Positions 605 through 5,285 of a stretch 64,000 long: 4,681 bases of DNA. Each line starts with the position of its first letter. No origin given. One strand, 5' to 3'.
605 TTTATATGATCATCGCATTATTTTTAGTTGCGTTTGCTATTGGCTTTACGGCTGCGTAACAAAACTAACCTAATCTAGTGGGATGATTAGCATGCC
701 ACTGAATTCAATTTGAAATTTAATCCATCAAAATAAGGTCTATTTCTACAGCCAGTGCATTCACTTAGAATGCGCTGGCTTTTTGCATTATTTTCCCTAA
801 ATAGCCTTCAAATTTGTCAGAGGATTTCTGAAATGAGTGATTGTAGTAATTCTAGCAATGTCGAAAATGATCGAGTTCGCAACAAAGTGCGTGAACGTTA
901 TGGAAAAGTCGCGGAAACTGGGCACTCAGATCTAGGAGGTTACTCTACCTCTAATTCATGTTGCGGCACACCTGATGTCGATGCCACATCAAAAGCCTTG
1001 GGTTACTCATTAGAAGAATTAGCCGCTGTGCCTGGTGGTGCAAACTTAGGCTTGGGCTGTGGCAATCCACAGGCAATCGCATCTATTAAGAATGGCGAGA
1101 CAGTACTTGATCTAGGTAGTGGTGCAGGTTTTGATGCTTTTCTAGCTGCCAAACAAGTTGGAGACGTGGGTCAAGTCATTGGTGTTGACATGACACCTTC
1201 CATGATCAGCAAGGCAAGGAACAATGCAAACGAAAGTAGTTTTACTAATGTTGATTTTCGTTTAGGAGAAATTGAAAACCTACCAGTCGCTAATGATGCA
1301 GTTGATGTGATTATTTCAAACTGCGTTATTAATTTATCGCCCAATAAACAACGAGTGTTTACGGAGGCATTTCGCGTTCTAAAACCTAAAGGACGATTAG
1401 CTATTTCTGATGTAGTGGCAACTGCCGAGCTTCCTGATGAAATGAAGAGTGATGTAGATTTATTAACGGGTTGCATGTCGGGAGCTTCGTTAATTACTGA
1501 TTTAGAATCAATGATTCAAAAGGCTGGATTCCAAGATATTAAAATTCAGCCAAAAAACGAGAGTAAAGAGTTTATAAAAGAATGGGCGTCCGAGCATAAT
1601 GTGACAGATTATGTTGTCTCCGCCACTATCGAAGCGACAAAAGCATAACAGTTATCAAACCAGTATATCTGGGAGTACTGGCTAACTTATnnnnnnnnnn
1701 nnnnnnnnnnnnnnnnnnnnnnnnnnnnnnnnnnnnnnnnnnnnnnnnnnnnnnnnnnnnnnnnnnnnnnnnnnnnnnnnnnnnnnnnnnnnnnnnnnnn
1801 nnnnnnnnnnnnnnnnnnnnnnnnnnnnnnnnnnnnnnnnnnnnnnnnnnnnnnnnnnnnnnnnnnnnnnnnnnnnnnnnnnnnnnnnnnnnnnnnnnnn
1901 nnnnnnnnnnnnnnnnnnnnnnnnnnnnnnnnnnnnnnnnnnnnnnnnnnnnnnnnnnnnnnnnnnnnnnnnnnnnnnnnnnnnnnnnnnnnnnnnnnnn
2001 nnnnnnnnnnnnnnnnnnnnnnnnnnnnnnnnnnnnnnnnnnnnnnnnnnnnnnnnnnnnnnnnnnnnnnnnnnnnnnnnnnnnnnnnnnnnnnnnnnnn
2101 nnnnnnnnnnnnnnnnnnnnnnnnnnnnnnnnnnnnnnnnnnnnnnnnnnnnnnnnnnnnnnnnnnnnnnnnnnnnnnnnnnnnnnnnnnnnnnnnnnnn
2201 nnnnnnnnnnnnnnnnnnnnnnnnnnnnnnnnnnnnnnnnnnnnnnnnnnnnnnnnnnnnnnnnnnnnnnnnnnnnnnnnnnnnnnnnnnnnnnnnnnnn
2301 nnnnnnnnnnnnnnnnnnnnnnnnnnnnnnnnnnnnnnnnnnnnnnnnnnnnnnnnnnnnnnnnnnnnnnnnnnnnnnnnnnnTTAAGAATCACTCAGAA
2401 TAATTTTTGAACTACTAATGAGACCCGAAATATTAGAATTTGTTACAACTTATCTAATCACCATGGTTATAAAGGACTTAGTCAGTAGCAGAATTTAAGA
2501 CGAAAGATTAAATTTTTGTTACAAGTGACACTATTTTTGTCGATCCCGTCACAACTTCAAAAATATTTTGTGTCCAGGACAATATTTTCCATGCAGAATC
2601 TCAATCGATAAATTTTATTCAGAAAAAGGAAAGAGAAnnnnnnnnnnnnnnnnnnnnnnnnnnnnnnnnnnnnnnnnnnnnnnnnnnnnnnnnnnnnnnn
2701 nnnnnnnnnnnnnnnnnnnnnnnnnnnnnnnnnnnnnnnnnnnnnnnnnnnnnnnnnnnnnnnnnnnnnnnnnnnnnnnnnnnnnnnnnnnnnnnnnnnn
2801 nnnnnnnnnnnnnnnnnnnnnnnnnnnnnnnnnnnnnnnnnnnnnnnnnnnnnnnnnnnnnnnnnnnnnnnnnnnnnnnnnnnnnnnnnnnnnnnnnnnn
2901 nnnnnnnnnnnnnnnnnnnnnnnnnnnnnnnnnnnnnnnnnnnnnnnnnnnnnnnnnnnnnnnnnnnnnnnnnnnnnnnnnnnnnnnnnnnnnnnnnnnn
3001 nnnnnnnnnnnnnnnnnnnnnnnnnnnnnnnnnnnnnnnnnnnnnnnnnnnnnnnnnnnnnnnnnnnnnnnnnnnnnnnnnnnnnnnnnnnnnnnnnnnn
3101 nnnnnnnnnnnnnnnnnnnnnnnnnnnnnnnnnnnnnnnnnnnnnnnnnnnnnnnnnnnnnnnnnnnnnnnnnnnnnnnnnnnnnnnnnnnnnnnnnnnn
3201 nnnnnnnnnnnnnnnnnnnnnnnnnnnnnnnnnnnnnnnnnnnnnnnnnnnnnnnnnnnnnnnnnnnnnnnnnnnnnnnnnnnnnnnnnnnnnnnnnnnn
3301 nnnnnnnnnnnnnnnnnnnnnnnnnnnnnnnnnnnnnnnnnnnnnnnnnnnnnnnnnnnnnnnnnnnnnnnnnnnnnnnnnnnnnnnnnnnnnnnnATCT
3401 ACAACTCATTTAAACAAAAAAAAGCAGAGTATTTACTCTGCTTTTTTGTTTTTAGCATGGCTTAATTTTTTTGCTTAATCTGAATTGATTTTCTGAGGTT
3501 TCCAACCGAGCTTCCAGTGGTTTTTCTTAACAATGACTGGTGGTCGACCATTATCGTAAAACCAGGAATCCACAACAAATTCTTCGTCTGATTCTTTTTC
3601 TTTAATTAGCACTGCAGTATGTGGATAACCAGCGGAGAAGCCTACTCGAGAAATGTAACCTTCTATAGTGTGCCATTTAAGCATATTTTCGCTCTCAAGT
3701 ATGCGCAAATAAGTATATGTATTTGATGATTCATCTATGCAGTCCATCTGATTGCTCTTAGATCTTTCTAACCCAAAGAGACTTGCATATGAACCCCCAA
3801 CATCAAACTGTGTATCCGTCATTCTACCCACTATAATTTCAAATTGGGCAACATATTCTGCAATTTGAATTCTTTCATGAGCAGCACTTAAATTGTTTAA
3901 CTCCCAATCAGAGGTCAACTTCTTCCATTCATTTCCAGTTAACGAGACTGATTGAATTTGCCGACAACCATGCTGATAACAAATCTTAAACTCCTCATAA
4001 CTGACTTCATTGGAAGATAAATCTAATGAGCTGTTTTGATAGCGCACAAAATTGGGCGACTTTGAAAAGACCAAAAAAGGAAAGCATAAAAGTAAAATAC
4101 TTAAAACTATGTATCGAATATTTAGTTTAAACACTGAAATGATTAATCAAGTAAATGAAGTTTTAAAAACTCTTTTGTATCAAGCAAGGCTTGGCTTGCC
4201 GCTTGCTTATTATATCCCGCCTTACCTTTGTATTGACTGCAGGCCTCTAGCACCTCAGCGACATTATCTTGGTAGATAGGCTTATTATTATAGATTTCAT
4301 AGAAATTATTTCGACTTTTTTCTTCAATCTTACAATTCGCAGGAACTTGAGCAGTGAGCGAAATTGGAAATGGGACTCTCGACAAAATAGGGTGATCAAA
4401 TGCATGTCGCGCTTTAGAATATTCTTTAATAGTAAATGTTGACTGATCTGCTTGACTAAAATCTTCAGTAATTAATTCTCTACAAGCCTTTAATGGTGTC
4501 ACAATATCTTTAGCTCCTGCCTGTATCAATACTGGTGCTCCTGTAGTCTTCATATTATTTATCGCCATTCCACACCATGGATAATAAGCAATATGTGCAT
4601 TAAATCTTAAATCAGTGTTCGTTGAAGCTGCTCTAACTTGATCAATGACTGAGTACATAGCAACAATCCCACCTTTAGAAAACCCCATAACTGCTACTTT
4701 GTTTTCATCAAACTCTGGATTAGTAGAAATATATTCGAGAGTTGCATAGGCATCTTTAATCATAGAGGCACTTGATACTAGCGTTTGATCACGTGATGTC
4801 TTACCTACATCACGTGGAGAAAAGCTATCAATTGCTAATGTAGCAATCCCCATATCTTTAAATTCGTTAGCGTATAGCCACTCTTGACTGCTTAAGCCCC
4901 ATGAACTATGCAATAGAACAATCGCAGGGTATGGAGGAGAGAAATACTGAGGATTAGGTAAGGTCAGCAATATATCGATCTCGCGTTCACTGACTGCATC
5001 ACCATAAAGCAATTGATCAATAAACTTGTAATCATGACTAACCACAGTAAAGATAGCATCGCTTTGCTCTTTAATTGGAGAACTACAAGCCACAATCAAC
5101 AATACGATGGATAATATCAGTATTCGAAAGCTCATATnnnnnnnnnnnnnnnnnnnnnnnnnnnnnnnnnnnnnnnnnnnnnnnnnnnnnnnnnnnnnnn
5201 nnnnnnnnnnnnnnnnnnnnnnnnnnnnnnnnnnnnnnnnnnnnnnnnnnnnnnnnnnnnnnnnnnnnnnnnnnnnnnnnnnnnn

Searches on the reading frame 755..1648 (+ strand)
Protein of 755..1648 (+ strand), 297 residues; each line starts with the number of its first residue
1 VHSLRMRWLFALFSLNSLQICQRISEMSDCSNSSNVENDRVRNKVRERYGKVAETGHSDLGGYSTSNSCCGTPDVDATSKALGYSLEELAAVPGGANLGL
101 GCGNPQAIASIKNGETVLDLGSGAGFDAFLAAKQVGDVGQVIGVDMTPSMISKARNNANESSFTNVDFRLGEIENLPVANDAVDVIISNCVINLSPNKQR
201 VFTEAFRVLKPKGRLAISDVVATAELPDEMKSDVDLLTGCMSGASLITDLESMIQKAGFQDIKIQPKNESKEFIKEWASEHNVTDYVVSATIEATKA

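Call 48: search_protein_families(library=pfam, proteins=[window:755-1648:+])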
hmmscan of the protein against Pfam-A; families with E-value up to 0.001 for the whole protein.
window:755-1648:+ (297 aa): 14 families
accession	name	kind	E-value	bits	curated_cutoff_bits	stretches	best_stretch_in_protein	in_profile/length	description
PF13847.12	Methyltransf_31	-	1.9e-40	138.4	27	1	111-256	1-143/145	Methyltransferase domain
PF13649.12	Methyltransf_25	-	9.3e-22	78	27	1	117-213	1-97/97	Methyltransferase domain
PF08241.18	Methyltransf_11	-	2.8e-21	76.4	21.2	1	118-217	1-95/95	Methyltransferase domain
PF01209.24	Ubie_methyltran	-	9.3e-19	68.1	20.1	1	108-217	42-151/233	ubiE/COQ5 methyltransferase family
PF08242.18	Methyltransf_12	-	2.8e-12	47.6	30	1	118-215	1-98/98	Methyltransferase domain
PF13489.12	Methyltransf_23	-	8.1e-11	42.4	27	1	110-262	19-162/164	Methyltransferase domain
PF01135.25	PCMT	-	1.9e-09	38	20.3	1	111-172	71-132/210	Protein-L-isoaspartate(D-aspartate) O-methyltransferase (PCMT)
PF06325.19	PrmA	-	3.9e-08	33.6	22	1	111-222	159-263/296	Ribosomal protein L11 methyltransferase (PrmA)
PF05175.20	MTS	-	7.5e-08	32.6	23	1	113-217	31-138/170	Methyltransferase small domain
PF01728.25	FtsJ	-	6.3e-07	29.9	24.1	1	111-212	19-121/181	FtsJ-like methyltransferase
PF20922.3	Anamorsin_N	-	2.3e-05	24.6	27.1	1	173-232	42-103/163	Anamorsin, N-terminal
PF13679.12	Methyltransf_32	-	9.9e-05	22.8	27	1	112-182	24-101/143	Methyltransferase domain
PF01170.24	UPF0020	-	0.00012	22.3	22.3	1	137-189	75-128/197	RMKL-like, methyltransferase domain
PF05148.21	Methyltransf_8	-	0.0003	21.2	27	1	170-223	110-162/219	Hypothetical methyltransferase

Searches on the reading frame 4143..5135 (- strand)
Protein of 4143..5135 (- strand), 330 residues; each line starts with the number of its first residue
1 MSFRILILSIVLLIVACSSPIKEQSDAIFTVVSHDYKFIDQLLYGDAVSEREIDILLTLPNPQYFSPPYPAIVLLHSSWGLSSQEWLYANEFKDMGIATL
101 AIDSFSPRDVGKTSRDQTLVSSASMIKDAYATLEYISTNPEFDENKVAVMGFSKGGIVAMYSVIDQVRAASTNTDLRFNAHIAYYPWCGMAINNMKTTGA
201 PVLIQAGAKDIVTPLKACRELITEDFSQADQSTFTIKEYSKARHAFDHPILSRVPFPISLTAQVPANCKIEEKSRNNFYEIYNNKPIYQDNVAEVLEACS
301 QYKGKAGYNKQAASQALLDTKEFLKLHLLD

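Call 48: search_protein_families(library=pfam, proteins=[window:4143-5135:-])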
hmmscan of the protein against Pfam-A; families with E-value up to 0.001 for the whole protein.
window:4143-5135:- (330 aa): 6 families
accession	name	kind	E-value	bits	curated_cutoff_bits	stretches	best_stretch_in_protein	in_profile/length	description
PF01738.24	DLH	-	9e-17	61.8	21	1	67-248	11-190/217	Dienelactone hydrolase family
PF12740.14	PETase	-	2.9e-05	24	28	1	82-229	68-198/263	PET hydrolase-like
PF12146.15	Hydrolase_4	-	3.1e-05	23.8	27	0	88-166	23-97/239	Serine aminopeptidase, S33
PF07859.19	Abhydrolase_3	-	4.3e-05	23.8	25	1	126-195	49-118/210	alpha/beta hydrolase fold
PF20434.5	BD-FAE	-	0.00014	21.9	26.8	0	115-161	53-105/215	BD-FAE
PF00326.27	Peptidase_S9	-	0.00045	20.2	22.6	0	126-164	45-83/213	Prolyl oligopeptidase family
